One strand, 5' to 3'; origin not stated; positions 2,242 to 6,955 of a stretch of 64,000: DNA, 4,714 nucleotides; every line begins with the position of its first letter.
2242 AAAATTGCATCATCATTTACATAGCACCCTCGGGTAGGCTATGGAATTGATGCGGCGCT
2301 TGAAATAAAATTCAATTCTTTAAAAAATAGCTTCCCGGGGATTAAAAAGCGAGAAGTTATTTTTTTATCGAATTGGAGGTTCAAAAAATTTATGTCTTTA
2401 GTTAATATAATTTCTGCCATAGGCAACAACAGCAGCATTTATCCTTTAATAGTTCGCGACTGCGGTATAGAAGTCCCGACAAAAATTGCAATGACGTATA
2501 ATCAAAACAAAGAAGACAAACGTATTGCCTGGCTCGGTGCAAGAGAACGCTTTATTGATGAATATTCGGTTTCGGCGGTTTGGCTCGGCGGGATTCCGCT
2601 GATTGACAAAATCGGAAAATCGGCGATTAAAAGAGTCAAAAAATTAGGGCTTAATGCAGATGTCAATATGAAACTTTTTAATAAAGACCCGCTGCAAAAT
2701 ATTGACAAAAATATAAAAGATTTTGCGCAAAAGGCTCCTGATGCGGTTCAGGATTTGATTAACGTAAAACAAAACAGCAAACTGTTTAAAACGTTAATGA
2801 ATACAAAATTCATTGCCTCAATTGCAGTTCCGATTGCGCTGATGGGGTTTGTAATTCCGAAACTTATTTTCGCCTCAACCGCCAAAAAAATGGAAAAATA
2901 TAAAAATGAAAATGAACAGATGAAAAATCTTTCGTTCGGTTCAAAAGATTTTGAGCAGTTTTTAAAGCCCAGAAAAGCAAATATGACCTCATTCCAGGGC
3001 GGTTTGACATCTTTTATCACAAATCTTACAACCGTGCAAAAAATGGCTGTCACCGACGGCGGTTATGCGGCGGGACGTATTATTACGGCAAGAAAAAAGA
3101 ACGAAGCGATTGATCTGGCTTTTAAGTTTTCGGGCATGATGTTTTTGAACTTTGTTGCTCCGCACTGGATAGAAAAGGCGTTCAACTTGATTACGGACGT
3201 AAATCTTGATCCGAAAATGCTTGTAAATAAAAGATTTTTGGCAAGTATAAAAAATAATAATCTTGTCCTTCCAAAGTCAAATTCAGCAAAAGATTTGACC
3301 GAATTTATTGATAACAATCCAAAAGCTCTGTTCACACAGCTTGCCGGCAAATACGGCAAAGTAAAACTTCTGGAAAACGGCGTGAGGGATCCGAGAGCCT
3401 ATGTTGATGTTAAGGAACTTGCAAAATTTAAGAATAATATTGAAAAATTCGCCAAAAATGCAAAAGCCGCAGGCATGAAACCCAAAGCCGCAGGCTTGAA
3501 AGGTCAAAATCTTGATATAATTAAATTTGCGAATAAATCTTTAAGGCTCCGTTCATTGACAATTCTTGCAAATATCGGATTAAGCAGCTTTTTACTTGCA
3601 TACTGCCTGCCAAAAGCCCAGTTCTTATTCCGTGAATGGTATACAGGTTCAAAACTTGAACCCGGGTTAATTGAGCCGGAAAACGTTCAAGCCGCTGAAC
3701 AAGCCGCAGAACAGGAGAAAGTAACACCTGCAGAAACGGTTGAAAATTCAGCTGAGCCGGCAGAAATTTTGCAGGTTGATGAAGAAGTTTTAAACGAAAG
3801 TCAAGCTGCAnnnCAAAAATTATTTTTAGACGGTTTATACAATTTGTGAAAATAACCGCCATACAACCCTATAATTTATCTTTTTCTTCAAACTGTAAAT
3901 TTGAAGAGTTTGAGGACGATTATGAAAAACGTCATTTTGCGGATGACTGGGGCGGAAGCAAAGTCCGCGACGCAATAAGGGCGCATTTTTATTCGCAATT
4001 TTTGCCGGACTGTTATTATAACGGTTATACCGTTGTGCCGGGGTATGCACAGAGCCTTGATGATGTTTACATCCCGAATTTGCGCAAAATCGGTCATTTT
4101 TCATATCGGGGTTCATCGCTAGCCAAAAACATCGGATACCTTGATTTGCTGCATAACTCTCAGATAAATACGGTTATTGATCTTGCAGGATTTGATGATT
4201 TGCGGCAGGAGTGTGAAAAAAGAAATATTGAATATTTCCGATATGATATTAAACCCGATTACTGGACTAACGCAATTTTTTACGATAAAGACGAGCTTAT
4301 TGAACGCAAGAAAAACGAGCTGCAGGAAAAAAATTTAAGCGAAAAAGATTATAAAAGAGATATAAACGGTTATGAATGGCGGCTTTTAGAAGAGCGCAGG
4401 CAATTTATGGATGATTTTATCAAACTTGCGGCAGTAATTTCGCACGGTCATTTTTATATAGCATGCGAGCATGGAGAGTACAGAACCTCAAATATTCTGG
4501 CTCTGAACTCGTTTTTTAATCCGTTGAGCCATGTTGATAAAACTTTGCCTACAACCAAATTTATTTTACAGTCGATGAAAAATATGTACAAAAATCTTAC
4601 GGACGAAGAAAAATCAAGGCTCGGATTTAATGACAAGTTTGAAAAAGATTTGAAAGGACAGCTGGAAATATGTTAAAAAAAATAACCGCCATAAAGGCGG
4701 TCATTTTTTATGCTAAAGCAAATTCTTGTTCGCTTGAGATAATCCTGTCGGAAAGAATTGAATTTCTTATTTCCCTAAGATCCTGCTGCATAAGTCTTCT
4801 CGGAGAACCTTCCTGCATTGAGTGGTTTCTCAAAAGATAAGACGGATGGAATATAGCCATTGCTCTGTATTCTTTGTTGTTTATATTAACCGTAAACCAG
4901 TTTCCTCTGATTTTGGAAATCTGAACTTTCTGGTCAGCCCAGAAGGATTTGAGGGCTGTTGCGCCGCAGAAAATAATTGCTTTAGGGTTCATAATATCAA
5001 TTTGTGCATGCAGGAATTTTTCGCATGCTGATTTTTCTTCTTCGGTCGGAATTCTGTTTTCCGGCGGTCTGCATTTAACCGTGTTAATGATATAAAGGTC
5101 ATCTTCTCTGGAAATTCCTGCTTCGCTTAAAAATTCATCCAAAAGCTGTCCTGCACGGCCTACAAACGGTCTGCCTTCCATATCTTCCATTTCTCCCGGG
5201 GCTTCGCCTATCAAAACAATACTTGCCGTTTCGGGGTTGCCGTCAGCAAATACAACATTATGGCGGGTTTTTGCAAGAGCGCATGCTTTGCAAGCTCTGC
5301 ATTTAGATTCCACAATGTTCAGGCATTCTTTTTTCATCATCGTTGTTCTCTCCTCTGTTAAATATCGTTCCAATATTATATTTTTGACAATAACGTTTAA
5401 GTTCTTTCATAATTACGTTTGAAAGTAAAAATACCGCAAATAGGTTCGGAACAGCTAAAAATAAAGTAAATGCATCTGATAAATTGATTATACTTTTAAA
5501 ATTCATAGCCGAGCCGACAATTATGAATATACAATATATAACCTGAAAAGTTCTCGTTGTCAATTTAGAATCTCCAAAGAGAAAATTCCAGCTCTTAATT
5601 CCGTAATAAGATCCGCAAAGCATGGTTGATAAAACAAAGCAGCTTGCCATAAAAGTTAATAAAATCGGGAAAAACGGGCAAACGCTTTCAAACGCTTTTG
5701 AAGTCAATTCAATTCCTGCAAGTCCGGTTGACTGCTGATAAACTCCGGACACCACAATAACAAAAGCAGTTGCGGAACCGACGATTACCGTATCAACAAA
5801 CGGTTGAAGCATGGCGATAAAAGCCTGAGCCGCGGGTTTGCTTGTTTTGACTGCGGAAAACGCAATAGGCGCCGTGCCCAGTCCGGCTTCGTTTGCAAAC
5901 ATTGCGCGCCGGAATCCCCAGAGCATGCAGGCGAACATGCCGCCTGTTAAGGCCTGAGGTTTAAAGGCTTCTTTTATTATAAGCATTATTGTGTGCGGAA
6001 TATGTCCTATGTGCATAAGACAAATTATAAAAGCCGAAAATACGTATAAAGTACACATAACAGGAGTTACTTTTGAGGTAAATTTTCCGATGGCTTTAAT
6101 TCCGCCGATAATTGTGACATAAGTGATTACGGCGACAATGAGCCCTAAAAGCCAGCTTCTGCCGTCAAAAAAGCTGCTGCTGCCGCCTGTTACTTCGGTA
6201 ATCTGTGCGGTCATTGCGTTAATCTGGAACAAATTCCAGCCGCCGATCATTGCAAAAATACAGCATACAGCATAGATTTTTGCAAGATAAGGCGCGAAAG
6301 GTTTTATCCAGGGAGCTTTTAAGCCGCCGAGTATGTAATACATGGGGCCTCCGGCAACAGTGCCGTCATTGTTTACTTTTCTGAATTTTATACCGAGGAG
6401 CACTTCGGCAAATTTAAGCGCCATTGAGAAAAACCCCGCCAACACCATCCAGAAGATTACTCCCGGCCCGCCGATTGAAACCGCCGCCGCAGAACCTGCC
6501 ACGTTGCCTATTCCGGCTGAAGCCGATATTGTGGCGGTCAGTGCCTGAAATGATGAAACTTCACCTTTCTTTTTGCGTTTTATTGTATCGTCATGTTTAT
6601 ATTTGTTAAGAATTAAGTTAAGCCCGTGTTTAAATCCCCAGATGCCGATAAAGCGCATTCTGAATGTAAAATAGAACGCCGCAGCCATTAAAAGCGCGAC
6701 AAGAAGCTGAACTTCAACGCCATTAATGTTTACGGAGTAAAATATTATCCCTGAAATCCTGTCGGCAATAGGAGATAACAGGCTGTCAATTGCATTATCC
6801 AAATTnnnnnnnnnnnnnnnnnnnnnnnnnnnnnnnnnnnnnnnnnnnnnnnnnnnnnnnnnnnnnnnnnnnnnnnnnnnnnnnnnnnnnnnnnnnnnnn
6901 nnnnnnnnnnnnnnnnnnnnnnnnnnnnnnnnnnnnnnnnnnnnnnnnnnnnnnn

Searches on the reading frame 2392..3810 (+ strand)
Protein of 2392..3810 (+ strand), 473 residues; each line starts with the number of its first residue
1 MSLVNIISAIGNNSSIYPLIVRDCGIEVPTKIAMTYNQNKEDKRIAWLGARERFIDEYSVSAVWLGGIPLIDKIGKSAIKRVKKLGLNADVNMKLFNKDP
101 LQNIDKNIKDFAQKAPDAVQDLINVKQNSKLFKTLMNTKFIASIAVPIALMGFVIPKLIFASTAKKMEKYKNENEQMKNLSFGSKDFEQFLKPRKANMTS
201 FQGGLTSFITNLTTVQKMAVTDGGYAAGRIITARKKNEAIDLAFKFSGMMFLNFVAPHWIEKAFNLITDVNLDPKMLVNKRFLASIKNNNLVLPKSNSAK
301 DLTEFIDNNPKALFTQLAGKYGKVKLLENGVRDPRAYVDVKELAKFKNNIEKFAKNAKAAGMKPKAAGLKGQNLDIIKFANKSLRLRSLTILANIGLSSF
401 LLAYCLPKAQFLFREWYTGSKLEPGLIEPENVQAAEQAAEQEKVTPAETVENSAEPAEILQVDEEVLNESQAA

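Call 34: search_protein_families(library=pfam, proteins=[window:2392-3810:+], max_evalue=1)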
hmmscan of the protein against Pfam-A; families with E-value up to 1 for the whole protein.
window:2392-3810:+ (473 aa): 2 families
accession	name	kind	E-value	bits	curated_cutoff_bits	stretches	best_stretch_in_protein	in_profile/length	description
PF04208.19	MtrA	-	0.032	14.3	25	1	65-121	106-158/173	Tetrahydromethanopterin S-methyltransferase, subunit A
PF11574.13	Rpf1_C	-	0.86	10.9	21.2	0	23-42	55-74/88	Resuscitation-promoting factor Rpf1, C-terminal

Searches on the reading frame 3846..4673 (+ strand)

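Call 34: search_protein_families(library=pfam, proteins=[window:3846-4673:+], max_evalue=1)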
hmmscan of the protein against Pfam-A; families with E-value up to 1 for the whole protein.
window:3846-4673:+ (276 aa): 1 family
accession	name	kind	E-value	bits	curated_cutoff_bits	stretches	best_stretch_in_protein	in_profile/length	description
PF18600.6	Ezh2_MCSS_fung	-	0.011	15.8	27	1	206-217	22-33/53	Fungal MCSS domain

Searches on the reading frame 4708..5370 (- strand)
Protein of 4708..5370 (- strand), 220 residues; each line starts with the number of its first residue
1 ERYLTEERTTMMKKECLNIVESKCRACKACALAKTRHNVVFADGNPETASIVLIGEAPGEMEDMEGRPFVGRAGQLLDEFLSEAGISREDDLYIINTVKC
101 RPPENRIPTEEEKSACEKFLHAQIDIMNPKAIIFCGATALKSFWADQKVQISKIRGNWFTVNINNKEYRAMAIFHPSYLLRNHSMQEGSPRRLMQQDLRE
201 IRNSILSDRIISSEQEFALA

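Call 34: search_protein_families(library=pfam, proteins=[window:4708-5370:-], max_evalue=1)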
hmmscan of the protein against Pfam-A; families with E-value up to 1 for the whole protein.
window:4708-5370:- (220 aa): 2 families
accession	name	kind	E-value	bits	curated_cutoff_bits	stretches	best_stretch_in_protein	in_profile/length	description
PF03167.25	UDG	-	5e-34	117.8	24.3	1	42-198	2-140/141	Uracil DNA glycosylase superfamily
PF14111.12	DUF4283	-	0.096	12.8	27.2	1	142-185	12-56/124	Domain of unknown function (DUF4283)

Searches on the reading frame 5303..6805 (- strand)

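Call 34: search_protein_families(library=pfam, proteins=[window:5303-6805:-], max_evalue=1)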
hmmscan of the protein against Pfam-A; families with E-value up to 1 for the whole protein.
window:5303-6805:- (500 aa): 1 family
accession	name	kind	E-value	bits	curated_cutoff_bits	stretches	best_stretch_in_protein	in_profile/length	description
PF01235.23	Na_Ala_symp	-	3.4e-106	356.3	24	1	76-478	6-385/392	Sodium:alanine symporter family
